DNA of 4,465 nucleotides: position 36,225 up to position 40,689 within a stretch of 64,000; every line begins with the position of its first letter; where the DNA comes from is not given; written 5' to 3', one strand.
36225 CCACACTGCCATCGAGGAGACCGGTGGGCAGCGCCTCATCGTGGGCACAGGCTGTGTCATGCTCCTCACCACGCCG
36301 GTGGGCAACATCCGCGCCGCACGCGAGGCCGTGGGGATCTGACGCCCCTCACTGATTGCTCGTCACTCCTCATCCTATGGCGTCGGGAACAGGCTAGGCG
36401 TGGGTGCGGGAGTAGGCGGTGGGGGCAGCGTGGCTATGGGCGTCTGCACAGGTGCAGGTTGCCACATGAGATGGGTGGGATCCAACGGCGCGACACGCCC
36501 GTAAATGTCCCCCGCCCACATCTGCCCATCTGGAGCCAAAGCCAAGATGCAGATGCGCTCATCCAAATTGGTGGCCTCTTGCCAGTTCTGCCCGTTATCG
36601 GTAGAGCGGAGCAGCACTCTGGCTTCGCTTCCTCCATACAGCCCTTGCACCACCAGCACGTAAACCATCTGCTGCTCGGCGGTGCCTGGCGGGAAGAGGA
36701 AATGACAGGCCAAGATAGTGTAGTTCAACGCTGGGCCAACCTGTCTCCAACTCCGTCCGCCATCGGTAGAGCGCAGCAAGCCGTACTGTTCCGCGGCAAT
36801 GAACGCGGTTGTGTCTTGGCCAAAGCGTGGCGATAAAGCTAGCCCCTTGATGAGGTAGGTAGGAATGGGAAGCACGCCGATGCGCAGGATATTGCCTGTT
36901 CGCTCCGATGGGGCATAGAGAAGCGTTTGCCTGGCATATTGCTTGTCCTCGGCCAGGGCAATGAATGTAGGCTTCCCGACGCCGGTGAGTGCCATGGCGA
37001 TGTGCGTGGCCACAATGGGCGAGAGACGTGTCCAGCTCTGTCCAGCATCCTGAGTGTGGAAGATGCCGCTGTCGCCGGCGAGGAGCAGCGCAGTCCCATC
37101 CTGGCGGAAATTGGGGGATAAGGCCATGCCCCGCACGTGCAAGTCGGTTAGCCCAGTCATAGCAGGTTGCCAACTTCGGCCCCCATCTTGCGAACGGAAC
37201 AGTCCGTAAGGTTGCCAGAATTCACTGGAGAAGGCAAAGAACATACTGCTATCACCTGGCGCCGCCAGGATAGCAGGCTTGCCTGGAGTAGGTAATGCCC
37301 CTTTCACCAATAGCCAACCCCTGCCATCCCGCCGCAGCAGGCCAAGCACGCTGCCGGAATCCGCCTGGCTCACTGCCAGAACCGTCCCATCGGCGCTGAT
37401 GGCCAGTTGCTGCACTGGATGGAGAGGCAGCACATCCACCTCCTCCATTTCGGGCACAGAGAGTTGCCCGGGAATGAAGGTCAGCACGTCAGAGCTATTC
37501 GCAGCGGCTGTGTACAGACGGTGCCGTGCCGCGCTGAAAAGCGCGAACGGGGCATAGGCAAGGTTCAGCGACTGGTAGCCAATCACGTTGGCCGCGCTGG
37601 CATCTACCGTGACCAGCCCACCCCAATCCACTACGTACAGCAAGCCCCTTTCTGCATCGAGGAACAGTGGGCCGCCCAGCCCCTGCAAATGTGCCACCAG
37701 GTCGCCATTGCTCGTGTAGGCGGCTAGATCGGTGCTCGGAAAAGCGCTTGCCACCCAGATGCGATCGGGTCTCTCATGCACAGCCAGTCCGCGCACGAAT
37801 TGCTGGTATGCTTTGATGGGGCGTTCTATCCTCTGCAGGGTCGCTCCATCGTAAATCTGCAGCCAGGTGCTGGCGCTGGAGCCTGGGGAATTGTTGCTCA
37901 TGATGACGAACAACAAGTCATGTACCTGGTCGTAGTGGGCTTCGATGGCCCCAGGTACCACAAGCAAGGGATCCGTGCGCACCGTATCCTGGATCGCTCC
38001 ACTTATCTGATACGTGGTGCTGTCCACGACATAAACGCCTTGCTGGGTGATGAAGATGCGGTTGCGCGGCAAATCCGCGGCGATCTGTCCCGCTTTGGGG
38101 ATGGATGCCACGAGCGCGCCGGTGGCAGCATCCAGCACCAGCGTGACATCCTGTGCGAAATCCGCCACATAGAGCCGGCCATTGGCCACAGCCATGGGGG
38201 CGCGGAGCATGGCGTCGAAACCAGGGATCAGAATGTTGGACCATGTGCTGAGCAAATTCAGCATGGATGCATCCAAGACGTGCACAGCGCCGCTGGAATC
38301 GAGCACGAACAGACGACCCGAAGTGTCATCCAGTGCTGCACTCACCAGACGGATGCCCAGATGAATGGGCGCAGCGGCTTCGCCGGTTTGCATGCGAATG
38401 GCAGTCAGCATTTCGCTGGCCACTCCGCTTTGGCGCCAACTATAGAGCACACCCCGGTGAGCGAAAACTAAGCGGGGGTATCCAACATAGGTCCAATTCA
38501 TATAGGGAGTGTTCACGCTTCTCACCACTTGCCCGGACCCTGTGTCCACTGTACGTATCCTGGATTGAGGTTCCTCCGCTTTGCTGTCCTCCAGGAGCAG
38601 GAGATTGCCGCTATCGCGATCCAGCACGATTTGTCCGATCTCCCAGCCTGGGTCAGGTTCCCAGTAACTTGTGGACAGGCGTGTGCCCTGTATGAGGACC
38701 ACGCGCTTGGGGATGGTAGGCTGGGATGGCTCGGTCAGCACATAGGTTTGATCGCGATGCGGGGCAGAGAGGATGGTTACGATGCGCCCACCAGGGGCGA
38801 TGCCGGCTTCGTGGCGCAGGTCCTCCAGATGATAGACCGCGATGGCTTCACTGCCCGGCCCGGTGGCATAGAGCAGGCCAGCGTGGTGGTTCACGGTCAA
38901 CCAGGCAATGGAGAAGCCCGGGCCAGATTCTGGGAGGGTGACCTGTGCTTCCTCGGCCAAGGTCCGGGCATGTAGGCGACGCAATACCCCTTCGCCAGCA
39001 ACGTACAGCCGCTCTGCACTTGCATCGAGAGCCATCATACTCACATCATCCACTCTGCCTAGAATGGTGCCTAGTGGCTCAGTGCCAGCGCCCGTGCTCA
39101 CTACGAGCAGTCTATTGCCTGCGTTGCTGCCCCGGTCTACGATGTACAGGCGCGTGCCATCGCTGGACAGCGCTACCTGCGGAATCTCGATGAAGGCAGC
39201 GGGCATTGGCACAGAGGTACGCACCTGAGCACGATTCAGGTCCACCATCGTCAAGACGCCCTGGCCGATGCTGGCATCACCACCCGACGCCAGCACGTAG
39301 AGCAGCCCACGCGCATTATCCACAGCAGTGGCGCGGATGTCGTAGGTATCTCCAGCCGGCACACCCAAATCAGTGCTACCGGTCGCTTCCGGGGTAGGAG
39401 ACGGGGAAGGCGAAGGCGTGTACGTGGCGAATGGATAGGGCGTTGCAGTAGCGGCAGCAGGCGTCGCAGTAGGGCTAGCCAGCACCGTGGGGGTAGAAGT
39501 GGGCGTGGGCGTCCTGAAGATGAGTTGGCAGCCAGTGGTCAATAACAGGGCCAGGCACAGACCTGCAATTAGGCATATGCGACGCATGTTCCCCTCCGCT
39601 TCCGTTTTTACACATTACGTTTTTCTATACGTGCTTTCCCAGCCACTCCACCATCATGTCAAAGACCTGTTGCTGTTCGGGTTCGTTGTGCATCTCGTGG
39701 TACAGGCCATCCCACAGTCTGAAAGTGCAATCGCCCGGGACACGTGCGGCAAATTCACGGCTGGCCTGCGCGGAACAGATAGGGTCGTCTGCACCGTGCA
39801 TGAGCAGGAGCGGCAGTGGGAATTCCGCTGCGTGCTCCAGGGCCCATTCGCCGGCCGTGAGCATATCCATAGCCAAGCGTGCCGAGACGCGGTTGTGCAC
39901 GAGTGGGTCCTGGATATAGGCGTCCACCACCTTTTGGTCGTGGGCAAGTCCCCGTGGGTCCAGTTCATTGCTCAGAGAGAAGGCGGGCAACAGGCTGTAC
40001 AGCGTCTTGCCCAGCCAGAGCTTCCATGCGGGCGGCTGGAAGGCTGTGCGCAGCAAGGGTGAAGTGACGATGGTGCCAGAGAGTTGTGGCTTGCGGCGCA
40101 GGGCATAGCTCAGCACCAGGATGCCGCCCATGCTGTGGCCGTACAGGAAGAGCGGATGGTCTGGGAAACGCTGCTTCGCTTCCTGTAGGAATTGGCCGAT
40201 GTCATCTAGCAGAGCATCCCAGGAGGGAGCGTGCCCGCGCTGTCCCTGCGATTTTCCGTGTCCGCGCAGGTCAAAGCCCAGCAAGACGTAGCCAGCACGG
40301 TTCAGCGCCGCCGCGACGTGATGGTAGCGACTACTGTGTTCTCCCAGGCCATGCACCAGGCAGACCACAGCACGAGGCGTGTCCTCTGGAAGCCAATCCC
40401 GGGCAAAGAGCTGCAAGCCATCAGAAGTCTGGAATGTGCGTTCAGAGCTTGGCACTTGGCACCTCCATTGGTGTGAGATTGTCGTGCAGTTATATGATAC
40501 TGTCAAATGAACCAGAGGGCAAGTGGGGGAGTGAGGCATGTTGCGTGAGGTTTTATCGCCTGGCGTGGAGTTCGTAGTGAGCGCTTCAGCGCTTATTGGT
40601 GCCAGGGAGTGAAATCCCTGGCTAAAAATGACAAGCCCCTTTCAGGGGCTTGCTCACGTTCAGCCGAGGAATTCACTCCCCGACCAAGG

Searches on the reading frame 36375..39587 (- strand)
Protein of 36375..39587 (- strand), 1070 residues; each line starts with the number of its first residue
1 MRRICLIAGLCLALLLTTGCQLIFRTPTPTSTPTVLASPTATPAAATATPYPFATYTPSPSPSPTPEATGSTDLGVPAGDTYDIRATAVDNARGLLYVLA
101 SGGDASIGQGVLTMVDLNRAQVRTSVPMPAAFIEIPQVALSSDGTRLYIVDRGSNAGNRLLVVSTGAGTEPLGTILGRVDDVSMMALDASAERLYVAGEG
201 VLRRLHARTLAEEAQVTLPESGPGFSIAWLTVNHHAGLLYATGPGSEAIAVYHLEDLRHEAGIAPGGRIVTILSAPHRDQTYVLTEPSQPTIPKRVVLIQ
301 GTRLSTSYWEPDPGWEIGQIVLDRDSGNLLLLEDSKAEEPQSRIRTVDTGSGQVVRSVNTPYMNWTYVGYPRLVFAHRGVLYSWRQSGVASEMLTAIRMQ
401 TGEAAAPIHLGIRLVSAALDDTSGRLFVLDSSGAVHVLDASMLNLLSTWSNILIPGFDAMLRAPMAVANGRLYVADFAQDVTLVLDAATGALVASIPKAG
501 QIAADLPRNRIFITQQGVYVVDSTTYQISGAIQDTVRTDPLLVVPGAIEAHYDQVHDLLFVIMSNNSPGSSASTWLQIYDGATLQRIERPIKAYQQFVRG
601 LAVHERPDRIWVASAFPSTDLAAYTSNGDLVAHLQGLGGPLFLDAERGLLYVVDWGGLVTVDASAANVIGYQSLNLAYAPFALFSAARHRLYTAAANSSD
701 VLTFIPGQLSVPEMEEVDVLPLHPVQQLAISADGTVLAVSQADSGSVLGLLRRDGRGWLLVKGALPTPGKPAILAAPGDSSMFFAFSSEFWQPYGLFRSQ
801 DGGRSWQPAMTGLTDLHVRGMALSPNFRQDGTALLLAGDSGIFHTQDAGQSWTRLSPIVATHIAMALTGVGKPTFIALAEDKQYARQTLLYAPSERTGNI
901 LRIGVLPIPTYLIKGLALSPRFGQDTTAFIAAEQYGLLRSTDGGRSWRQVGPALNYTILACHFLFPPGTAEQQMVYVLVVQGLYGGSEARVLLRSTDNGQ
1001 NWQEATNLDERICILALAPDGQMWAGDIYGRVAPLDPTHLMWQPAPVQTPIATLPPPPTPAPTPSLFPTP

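Call 40: search_protein_families(library=pfam, proteins=[window:36375-39587:-], max_evalue=0.01)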
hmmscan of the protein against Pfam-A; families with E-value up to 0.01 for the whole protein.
window:36375-39587:- (1070 aa): 4 families
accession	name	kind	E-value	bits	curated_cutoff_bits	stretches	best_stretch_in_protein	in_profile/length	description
PF15902.12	Sortilin-Vps10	-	7.6e-08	32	33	1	796-856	3-61/446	Sortilin, neurotensin receptor 3,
PF02012.26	BNR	-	9.4e-08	31.4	27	0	994-1003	2-11/12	BNR/Asp-box repeat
PF14870.12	PSII_BNR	-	3.8e-05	23.5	27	0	796-856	40-98/303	Photosynthesis system II assembly factor YCF48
PF13088.12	BNR_2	-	0.0011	18.8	31.4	0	986-1011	77-103/277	BNR repeat-like domain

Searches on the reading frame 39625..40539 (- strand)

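Call 57: search_protein_families(library=pfam, proteins=[window:39625-40539:-])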
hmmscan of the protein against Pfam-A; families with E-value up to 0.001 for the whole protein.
window:39625-40539:- (304 aa): 7 families
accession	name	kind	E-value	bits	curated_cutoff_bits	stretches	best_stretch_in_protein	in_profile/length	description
PF12146.15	Hydrolase_4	-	3.3e-79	266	27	1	54-288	2-239/239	Serine aminopeptidase, S33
PF00561.26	Abhydrolase_1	-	1.6e-21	77.6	25.8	1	58-269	2-227/245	alpha/beta hydrolase fold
PF12697.13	Abhydrolase_6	-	1.6e-18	68.6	26.3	1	61-287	3-211/217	Alpha/beta hydrolase family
PF20408.4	Abhydrolase_11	-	6.5e-08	33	27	1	56-158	2-104/193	Alpha/beta hydrolase domain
PF00975.26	Thioesterase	-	2.7e-07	31.5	26.4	1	58-150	3-88/226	Thioesterase domain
PF02230.22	Abhydrolase_2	-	1.4e-06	28.8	23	0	119-163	96-140/217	Phospholipase/Carboxylesterase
PF02129.25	Peptidase_S15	-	0.00072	19.8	23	0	67-162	35-129/262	X-Pro dipeptidyl-peptidase (S15 family)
